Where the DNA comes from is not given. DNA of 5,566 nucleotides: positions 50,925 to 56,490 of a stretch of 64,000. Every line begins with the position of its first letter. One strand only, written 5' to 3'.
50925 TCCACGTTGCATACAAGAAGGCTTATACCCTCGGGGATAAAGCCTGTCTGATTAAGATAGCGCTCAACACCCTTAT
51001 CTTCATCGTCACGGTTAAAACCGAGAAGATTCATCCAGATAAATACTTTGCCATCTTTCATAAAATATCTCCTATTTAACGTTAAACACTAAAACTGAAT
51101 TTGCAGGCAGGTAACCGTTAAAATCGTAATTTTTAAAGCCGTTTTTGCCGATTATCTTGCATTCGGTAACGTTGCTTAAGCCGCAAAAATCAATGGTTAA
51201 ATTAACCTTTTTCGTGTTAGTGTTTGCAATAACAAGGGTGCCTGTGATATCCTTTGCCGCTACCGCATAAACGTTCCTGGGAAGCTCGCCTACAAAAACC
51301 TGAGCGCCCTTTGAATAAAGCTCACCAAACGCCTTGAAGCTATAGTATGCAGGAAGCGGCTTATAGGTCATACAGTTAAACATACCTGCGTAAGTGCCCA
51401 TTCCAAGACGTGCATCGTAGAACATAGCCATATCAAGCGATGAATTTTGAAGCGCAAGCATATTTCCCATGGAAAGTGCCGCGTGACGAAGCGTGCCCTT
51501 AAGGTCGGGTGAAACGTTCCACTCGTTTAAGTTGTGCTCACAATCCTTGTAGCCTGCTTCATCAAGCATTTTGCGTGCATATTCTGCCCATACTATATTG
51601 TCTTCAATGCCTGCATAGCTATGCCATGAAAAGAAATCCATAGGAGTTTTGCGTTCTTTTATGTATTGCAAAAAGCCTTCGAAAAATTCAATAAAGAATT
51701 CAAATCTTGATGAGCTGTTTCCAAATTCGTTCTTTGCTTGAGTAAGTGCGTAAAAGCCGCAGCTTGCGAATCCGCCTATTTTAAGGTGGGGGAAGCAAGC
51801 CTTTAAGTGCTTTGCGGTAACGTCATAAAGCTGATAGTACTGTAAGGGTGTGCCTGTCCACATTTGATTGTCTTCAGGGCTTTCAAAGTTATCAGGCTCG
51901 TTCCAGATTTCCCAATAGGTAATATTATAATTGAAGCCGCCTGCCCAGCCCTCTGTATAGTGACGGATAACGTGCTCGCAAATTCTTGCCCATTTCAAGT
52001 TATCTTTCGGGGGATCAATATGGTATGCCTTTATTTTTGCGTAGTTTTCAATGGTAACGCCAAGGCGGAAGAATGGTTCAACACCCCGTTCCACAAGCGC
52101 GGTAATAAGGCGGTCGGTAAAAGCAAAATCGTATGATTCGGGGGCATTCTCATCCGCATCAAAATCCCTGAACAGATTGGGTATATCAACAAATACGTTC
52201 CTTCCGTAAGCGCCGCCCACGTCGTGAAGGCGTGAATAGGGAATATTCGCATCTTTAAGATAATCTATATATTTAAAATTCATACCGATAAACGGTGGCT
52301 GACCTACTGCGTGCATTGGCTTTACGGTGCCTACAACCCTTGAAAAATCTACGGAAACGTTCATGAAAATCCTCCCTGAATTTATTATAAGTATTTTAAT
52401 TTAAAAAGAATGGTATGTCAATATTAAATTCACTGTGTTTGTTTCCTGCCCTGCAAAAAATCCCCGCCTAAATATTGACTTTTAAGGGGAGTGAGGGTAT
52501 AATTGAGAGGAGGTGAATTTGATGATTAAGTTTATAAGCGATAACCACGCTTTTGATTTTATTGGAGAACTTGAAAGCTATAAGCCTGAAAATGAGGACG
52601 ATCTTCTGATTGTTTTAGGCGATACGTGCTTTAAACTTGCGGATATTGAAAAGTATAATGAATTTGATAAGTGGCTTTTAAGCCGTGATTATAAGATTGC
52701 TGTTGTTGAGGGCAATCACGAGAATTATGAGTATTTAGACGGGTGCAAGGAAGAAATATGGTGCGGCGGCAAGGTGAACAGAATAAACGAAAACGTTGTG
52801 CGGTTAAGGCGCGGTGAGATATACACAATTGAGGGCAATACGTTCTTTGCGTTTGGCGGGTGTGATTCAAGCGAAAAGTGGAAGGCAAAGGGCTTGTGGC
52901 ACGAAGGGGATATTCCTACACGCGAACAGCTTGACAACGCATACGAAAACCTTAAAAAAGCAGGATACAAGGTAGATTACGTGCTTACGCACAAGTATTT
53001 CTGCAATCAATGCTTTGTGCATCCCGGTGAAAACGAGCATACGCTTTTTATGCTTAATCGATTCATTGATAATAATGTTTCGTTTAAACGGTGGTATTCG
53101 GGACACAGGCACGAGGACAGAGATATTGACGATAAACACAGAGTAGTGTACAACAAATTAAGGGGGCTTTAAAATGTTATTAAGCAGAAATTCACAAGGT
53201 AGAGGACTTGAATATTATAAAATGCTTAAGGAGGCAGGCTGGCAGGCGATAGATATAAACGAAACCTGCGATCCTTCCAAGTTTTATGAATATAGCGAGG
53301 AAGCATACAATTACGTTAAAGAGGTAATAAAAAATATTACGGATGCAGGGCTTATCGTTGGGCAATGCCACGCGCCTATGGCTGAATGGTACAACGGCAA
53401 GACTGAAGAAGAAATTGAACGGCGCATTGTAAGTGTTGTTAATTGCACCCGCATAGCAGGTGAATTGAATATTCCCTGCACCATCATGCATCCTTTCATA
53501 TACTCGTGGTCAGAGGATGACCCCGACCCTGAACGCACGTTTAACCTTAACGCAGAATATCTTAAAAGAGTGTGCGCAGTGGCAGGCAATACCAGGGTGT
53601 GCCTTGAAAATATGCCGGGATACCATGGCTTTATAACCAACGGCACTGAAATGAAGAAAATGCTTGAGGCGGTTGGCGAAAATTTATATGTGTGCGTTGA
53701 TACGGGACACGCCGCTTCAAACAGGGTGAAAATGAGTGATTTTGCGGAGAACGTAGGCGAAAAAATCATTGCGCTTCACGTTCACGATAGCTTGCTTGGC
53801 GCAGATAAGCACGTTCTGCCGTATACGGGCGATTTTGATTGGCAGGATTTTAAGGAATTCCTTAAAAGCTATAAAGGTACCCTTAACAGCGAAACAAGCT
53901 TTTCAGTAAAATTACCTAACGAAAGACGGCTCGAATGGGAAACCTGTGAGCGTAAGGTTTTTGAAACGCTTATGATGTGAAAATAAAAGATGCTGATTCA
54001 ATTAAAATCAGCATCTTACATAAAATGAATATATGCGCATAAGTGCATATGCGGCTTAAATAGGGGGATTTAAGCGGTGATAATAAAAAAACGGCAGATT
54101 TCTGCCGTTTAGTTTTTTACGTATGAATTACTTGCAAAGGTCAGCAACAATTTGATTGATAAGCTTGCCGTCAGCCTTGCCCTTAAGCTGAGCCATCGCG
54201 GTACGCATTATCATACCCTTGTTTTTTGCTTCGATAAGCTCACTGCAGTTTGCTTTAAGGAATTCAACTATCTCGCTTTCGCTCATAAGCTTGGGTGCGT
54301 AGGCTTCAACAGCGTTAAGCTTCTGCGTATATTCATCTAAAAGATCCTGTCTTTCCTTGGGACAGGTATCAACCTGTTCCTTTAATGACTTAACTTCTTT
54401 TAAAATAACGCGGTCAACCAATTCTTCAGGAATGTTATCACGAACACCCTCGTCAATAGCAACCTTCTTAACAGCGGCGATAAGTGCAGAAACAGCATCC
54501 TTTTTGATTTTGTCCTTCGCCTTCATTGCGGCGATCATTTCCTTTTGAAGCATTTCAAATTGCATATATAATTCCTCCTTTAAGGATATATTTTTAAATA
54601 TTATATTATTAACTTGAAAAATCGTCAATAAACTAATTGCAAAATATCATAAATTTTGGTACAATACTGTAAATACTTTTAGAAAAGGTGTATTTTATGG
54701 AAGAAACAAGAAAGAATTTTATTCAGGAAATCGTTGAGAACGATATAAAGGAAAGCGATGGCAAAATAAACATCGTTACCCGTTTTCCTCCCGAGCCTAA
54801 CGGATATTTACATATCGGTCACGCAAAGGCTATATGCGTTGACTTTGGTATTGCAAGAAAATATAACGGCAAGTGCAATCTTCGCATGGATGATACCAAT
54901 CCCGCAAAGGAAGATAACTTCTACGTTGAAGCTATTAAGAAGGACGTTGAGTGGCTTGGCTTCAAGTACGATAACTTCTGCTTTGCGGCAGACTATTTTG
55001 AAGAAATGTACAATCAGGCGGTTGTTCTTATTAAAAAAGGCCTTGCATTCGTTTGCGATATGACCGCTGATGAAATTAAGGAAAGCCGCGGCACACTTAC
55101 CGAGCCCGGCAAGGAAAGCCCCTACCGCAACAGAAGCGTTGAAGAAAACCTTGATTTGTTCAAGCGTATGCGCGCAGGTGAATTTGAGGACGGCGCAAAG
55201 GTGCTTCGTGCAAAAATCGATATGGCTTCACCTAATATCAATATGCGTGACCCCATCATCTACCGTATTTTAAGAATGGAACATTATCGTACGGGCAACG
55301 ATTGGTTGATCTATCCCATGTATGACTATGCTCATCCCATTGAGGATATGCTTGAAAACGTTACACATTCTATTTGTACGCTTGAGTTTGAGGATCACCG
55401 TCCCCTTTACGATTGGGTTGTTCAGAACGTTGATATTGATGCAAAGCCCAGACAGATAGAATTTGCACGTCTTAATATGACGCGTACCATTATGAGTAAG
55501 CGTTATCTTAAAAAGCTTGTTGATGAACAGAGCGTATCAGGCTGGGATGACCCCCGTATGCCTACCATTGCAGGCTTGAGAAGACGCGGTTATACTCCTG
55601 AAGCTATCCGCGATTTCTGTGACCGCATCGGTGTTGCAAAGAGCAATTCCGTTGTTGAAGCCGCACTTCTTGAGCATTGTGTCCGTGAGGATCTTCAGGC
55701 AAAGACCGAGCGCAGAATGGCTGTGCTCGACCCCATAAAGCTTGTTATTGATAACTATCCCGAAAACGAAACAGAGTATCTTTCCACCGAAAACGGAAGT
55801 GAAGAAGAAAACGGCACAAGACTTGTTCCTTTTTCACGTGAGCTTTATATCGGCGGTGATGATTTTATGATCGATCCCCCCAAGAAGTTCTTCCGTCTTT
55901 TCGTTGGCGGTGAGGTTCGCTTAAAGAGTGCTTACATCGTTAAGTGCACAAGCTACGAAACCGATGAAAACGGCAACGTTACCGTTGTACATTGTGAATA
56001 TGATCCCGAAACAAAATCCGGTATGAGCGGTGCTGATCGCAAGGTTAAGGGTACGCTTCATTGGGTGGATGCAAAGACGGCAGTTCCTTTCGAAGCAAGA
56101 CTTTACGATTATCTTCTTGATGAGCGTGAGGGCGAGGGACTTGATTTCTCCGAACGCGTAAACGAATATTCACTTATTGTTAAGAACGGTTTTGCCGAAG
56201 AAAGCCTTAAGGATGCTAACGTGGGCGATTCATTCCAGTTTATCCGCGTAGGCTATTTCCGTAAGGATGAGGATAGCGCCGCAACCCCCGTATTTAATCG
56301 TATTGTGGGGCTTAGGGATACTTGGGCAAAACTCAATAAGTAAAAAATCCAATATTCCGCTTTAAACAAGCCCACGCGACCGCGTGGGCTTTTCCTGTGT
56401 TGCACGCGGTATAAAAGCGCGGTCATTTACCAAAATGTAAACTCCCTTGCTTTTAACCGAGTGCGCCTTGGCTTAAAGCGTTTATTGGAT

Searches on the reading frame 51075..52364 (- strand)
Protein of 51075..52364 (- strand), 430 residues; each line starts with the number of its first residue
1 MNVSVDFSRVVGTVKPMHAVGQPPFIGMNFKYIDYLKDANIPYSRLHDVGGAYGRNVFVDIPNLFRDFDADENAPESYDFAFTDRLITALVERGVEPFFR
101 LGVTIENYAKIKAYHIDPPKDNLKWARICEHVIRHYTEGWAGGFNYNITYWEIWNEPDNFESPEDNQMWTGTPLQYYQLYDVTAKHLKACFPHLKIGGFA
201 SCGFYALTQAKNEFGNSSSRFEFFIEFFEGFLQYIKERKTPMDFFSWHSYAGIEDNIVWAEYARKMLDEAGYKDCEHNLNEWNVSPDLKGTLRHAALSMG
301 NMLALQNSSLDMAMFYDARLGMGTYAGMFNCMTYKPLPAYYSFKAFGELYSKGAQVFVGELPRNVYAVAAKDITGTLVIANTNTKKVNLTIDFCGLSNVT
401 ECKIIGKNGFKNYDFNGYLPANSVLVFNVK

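Call 44: search_protein_families(library=pfam, proteins=[window:51075-52364:-])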
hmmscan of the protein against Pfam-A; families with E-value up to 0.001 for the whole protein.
window:51075-52364:- (430 aa): 1 family
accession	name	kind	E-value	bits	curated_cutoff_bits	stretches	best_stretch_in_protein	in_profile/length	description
PF01229.23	Glyco_hydro_39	-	3.6e-19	69.4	26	1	72-251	68-227/472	Glycosyl hydrolases family 39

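Call 48: find_homologous_proteins(query=window:51075-52364:-, max_evalue=1e-30)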
Query window:51075-52364:- (430 aa): 6892 proteins with E <= 1e-30 among 8000 candidates; the best 120 are listed.
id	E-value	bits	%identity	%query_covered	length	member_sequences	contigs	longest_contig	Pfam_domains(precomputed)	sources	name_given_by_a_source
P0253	0.0e+0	1022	100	100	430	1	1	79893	PF01229.23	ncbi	-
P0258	3.4e-235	799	76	100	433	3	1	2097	PF01229.23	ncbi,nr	ncbi:MAG: hypothetical protein IKM06_05505 [Clostridia bacterium]|nr:hypothetical protein [Clostridi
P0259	2.0e-204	698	67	99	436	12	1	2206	PF01229.23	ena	-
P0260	4.1e-204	697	67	98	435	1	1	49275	PF01229.23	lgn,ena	-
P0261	2.9e-201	688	66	100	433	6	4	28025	PF01229.23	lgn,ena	-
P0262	9.9e-201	686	66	99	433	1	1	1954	PF01229.23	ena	-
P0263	1.6e-200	685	65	100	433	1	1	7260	PF01229.23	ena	-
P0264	3.2e-199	681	65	100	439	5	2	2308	PF01229.23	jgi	-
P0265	6.7e-199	680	65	100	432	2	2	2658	PF01229.23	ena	-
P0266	9.3e-199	679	66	99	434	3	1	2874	PF01229.23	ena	-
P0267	9.3e-199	679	65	99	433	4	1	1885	PF01229.23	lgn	-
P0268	1.4e-198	679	65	98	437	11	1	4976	PF01229.23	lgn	-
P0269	1.8e-198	678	65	100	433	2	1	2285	PF01229.23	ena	-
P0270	4.4e-198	677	65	99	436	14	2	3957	PF01229.23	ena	-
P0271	6.0e-198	677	66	99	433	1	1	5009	PF01229.23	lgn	-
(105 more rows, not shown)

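Call 51: search_protein_families(library=pfam, proteins=[L087:6073-7392:+, L087:1668-3485:+], max_evalue=0.01)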
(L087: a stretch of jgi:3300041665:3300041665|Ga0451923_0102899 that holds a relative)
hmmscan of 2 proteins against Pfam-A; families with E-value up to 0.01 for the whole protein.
L087:6073-7392:+ (440 aa): 2 families
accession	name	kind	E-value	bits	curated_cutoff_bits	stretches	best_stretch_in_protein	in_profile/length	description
PF00331.26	Glyco_hydro_10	-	1.3e-30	107.1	22.1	1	61-347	12-282/311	Glycosyl hydrolase family 10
PF13620.12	CarboxypepD_reg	-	4.9e-05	24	32.3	0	37-57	5-25/82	Carboxypeptidase regulatory-like domain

L087:1668-3485:+ (606 aa): 1 family
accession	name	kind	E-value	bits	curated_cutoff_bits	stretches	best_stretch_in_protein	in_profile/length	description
PF13472.12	Lipase_GDSL_2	-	3.9e-07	31.2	32.9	1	37-136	51-177/178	GDSL-like Lipase/Acylhydrolase family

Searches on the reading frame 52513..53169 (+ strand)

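Call 44: search_protein_families(library=pfam, proteins=[window:52513-53169:+])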
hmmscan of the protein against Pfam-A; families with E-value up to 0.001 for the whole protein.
window:52513-53169:+ (219 aa): 1 family
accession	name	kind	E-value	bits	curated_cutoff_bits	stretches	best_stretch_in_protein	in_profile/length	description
PF00149.33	Metallophos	-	8.6e-07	30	21.5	1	5-201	3-190/191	Calcineurin-like phosphoesterase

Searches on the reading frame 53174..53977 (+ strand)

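Call 44: search_protein_families(library=pfam, proteins=[window:53174-53977:+])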
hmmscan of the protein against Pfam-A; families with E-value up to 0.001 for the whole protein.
window:53174-53977:+ (268 aa): 1 family
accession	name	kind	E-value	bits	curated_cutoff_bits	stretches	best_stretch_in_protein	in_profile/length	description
PF01261.30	AP_endonuc_2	-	1e-24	88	31.1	1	18-241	4-229/249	Xylose isomerase-like TIM barrel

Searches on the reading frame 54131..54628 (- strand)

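Call 44: search_protein_families(library=pfam, proteins=[window:54131-54628:-])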
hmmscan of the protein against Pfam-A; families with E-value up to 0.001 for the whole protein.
window:54131-54628:- (166 aa): 1 family
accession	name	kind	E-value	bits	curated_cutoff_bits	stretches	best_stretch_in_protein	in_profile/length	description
PF09424.15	YqeY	-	4.5e-21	75.9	27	1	25-162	2-140/143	Yqey-like protein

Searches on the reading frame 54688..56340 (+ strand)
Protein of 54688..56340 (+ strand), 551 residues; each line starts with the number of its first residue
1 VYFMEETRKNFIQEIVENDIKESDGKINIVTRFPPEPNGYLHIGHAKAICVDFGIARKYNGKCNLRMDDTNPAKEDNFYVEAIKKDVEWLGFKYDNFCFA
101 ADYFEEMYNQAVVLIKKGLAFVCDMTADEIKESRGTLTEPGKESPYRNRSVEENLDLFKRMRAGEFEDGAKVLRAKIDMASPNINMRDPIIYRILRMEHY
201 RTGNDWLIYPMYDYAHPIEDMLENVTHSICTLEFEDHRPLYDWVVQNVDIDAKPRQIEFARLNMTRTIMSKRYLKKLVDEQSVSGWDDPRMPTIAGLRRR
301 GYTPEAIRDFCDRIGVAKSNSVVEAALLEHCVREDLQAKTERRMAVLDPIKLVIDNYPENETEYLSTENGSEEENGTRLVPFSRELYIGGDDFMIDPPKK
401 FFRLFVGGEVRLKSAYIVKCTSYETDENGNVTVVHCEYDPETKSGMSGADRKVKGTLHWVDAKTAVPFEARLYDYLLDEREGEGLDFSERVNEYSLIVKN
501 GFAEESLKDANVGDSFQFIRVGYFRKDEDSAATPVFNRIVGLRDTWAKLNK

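Call 44: search_protein_families(library=pfam, proteins=[window:54688-56340:+])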
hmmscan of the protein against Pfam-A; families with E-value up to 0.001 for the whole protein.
window:54688-56340:+ (551 aa): 3 families
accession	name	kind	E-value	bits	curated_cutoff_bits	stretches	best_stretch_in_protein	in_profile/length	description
PF00749.27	tRNA-synt_1c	-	1.3e-107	359.9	23.4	1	29-337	2-313/314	tRNA synthetases class I (E and Q), catalytic domain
PF03950.23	tRNA-synt_1c_C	-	1.5e-23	83.2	23.9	1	341-439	2-91/91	tRNA synthetases class I (E and Q), anti-codon binding domain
PF20974.2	tRNA-synt_1c_C2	-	2.2e-18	67.1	23.9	1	456-527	1-69/69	tRNA synthetases class I (E and Q), anti-codon binding domain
